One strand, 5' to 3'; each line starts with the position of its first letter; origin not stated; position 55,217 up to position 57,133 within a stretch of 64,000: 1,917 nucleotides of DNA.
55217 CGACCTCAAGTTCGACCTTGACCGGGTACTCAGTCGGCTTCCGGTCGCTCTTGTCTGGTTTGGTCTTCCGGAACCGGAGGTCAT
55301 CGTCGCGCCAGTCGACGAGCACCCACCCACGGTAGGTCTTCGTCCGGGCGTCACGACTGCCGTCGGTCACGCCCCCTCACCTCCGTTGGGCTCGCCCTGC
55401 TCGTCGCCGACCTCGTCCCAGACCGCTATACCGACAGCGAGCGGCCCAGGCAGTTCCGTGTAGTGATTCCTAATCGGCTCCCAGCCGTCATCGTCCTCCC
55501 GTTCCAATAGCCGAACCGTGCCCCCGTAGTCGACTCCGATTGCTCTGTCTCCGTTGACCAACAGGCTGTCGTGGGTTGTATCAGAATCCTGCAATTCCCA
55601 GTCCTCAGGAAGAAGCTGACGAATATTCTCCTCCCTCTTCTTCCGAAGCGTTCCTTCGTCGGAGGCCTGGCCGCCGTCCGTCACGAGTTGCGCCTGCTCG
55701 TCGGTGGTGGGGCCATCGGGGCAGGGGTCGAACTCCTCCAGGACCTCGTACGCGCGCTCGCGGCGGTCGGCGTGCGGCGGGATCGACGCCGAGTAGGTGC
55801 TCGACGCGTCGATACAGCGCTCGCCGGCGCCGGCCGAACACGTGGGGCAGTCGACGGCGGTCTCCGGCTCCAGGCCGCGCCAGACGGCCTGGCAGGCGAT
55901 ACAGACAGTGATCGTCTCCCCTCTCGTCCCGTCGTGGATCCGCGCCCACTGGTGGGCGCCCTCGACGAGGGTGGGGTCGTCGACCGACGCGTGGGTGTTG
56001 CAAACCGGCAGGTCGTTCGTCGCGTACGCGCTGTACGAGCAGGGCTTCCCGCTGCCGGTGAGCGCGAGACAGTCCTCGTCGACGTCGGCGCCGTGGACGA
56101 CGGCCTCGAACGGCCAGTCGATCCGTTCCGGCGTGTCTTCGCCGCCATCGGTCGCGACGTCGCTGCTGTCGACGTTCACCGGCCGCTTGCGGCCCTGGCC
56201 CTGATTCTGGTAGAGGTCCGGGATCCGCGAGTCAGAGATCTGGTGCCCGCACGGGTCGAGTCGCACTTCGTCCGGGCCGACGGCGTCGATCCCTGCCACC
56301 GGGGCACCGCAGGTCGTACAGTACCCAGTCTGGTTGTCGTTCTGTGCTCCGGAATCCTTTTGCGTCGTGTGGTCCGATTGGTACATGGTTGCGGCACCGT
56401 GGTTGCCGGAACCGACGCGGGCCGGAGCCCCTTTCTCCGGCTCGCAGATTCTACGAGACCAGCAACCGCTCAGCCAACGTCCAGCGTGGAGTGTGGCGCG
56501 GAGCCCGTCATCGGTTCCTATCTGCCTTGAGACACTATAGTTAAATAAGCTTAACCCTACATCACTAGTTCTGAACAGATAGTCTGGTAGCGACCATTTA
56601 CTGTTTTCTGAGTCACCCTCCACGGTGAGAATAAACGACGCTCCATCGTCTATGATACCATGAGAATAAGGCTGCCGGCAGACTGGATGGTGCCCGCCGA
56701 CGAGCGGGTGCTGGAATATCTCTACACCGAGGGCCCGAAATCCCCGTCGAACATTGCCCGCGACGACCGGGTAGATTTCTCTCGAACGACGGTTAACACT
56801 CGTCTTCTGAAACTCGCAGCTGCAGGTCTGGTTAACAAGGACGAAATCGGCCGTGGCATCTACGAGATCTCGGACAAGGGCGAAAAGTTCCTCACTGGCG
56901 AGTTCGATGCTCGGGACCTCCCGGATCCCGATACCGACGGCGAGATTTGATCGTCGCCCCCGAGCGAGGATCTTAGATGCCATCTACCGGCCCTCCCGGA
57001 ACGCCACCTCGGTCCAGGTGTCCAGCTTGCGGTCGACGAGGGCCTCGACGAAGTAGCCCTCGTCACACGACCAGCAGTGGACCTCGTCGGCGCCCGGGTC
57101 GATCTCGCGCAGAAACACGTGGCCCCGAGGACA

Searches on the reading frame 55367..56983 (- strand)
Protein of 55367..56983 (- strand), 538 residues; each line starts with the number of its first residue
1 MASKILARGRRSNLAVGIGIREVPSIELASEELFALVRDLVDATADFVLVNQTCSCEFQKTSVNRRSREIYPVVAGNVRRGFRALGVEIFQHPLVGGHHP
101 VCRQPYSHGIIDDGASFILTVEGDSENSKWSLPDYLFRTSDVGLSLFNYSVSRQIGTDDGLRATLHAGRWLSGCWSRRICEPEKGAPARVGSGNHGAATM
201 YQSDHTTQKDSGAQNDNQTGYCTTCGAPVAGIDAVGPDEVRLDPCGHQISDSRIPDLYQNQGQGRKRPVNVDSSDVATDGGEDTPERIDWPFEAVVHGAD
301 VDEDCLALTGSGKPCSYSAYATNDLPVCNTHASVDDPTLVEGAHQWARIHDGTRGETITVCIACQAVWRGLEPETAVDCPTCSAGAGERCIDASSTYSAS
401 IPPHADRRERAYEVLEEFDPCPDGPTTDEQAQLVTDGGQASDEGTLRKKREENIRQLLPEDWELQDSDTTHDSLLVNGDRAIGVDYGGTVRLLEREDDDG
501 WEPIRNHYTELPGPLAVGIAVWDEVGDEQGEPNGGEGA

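Call 103: search_protein_families(library=pfam, proteins=[window:55367-56983:-], max_evalue=0.001)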
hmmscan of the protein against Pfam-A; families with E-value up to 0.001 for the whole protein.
window:55367-56983:- (538 aa): 1 family
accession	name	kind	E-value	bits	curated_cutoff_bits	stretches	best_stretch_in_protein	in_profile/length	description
PF24623.2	Phage_zn_bind_8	-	1.3e-05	25.3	24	1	373-412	9-46/57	Putative DNA-binding phage zinc finger domain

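Call 112: search_protein_families(library=padloc, proteins=[window:55367-56983:-], max_evalue=0.001)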
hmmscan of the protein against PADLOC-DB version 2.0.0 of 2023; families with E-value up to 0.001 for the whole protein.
window:55367-56983:- (538 aa): 0 families
